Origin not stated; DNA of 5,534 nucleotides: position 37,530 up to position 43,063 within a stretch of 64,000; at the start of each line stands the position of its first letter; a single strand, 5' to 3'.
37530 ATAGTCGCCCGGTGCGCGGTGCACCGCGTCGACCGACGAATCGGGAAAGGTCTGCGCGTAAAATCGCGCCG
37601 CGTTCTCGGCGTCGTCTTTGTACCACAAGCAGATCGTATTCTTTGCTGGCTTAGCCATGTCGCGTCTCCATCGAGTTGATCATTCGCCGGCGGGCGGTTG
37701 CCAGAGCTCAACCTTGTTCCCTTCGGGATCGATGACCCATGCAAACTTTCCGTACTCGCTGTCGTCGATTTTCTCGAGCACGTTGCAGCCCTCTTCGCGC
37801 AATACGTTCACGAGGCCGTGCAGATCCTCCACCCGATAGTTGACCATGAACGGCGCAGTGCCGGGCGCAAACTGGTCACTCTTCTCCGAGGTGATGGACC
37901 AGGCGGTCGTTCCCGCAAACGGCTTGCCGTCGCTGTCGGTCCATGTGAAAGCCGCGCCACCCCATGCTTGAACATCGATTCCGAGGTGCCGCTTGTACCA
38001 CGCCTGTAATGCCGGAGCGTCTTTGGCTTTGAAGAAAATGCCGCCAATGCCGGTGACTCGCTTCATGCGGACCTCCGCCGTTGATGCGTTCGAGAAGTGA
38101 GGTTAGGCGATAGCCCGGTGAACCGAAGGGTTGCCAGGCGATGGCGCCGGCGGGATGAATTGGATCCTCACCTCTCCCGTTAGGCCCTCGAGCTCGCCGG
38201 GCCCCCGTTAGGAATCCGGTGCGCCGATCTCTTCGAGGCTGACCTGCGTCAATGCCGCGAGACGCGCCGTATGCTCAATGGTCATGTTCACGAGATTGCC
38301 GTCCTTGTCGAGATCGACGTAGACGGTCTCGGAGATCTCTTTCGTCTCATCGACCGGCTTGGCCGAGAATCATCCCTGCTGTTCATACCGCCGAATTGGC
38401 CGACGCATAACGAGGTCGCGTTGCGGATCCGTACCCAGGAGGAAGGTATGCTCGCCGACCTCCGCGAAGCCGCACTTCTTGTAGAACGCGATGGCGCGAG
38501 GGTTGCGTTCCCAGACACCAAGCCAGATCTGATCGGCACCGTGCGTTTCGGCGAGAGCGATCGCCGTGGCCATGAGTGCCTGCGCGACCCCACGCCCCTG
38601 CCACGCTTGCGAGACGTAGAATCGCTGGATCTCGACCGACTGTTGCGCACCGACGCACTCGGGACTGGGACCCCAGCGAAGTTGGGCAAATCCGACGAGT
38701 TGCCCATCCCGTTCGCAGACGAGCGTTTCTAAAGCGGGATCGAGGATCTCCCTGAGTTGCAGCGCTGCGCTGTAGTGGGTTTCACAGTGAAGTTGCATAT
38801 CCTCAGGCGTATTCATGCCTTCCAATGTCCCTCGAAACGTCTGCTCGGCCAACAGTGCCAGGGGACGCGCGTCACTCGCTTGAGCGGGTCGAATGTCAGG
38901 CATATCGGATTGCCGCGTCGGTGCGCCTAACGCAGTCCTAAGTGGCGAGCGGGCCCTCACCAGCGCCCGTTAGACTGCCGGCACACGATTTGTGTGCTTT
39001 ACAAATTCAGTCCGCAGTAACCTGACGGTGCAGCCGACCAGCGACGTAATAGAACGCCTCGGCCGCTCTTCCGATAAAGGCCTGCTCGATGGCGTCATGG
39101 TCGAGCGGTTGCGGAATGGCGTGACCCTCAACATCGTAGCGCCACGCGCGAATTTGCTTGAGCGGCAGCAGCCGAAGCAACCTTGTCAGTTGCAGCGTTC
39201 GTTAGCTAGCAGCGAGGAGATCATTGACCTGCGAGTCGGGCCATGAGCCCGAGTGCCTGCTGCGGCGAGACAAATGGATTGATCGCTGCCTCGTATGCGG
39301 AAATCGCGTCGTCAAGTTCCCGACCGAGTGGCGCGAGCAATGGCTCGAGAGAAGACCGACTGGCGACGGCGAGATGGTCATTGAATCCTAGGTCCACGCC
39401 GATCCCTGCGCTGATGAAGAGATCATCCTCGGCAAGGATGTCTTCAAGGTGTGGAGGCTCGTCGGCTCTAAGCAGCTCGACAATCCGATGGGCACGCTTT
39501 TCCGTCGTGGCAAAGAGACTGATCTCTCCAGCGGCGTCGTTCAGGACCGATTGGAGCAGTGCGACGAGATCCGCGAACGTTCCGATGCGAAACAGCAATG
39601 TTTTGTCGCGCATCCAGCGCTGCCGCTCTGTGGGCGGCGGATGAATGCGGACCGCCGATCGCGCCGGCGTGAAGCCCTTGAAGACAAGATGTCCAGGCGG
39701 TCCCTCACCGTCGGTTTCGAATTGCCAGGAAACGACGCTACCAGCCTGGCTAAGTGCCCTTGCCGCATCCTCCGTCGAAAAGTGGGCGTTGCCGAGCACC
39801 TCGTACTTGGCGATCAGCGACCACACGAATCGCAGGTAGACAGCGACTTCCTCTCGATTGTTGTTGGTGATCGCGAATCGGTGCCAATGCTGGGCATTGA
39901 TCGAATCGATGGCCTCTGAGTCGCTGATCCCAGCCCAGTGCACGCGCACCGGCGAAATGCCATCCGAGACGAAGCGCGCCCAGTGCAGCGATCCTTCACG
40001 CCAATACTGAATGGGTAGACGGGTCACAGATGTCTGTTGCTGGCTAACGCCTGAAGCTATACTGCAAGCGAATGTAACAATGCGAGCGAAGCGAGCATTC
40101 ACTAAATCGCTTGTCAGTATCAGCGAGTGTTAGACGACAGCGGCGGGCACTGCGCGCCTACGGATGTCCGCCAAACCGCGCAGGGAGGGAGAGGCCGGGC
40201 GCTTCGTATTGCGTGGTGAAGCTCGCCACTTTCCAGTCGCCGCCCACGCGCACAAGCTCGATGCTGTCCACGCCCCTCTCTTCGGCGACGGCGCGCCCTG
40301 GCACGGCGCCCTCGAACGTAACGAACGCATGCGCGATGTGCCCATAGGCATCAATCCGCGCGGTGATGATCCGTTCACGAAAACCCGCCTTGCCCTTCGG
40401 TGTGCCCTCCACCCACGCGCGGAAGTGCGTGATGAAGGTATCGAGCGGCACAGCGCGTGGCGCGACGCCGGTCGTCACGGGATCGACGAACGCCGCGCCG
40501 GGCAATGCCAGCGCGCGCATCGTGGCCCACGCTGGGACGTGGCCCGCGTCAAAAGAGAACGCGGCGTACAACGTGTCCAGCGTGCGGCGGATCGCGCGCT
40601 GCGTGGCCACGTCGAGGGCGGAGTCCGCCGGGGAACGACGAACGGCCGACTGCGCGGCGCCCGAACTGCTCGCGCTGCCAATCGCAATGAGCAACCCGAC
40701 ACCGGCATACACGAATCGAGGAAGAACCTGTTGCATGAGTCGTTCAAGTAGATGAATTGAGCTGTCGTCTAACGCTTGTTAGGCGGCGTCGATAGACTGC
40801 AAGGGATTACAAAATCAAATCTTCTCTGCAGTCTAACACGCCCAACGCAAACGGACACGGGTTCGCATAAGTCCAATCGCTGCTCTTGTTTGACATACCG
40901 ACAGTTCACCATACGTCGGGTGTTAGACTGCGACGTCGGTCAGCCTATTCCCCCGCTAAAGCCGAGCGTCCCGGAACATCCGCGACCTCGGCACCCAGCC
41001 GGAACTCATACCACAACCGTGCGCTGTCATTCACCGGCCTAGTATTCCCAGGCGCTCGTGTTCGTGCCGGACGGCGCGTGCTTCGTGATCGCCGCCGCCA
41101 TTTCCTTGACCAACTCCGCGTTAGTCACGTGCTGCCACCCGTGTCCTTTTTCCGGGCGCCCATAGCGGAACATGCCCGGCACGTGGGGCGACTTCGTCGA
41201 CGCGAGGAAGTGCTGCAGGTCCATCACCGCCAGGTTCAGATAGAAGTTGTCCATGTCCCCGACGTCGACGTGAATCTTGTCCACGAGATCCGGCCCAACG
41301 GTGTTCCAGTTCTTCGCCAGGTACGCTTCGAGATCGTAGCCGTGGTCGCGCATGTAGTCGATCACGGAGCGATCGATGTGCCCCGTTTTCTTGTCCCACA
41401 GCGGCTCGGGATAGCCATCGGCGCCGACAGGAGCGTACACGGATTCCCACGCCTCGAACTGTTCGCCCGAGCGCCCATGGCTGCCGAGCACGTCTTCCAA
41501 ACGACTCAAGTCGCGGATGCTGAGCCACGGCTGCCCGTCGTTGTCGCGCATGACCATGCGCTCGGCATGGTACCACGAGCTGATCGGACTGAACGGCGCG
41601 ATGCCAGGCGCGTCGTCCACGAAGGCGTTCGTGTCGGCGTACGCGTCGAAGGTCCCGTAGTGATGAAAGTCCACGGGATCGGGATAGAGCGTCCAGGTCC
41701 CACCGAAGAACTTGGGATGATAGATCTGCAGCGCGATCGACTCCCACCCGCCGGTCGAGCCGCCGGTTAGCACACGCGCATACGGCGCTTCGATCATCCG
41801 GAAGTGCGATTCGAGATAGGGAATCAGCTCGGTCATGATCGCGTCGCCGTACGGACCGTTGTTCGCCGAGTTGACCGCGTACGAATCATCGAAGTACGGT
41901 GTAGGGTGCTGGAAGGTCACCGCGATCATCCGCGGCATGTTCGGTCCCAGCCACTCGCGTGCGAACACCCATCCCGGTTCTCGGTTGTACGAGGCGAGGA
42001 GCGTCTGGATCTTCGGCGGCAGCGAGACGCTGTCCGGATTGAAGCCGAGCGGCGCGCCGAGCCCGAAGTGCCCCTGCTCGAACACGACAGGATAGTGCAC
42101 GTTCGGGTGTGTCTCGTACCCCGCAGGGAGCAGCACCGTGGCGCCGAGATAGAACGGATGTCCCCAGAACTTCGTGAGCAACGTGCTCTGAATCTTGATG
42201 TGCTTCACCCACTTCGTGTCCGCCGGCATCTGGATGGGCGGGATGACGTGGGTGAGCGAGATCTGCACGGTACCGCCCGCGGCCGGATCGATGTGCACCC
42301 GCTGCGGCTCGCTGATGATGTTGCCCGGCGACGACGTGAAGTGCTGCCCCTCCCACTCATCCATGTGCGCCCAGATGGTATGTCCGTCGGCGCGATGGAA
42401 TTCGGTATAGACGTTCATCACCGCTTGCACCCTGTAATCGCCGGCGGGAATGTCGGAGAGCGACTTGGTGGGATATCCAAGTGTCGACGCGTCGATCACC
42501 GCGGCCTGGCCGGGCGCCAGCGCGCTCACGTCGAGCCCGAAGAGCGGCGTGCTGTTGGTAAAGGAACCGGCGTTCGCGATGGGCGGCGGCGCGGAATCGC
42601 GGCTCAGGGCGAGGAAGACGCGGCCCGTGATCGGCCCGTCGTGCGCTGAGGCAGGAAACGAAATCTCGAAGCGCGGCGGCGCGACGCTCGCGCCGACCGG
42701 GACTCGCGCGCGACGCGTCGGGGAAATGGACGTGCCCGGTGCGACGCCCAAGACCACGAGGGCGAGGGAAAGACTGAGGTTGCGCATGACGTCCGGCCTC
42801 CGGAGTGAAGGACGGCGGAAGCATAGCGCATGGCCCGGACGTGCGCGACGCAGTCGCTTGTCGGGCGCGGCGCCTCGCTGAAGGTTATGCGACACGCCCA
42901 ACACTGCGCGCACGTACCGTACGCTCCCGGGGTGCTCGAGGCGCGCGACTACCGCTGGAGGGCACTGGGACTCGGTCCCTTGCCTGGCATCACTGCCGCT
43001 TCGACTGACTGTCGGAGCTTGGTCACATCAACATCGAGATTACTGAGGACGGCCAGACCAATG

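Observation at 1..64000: Hyper-abundant, orientation-neutral DNA word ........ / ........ (87 core copies in 64 kb)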

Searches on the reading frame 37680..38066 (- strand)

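Call 19: search_protein_families(library=pfam, proteins=[window:37680-38066:-], max_evalue=0.01)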
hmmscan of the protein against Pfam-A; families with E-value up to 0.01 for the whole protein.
window:37680-38066:- (128 aa): 2 families
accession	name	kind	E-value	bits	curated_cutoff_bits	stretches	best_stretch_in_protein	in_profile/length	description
PF18029.7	Glyoxalase_6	-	3.1e-06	28.2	23.6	1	10-121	2-105/106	Glyoxalase-like domain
PF00903.31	Glyoxalase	-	3.5e-05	24.6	20.6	1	14-121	9-121/121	Glyoxalase/Bleomycin resistance protein/Dioxygenase superfamily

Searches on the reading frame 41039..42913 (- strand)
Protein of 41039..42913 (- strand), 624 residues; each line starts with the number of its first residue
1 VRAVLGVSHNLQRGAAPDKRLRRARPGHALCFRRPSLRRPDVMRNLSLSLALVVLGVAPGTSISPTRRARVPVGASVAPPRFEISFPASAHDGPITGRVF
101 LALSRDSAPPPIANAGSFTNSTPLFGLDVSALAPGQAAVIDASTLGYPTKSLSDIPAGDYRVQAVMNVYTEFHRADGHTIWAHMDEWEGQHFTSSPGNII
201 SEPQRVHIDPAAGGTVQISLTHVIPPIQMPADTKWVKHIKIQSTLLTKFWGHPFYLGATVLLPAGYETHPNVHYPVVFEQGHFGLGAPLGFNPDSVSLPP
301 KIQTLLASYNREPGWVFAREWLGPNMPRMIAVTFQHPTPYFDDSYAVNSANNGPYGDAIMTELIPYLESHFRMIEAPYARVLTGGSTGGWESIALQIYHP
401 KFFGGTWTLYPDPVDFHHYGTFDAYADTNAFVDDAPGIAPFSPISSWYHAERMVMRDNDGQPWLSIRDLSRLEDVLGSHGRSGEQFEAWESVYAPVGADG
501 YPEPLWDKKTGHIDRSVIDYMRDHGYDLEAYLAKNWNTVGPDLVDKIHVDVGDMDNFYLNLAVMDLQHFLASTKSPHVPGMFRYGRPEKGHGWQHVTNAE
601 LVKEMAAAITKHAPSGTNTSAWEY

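Call 7: search_protein_families(library=pfam, proteins=[window:41039-42913:-])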
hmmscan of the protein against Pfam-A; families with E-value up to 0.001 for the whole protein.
window:41039-42913:- (624 aa): 1 family
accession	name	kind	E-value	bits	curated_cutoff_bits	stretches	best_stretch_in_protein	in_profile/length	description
PF00756.26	Esterase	-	4.7e-05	23.7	22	1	349-404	88-141/251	Putative esterase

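Call 8: find_encoding_contigs(protein=window:41039-42913:-, flank=10000, max_places=4)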
Protein window:41039-42913:- (624 aa): no gene with exactly this product is on record in the collection.

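Call 78: search_protein_families(library=padloc, proteins=[window:41039-42787:-], max_evalue=0.00001)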
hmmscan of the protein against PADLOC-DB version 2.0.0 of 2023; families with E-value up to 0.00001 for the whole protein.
window:41039-42787:- (582 aa): 0 families
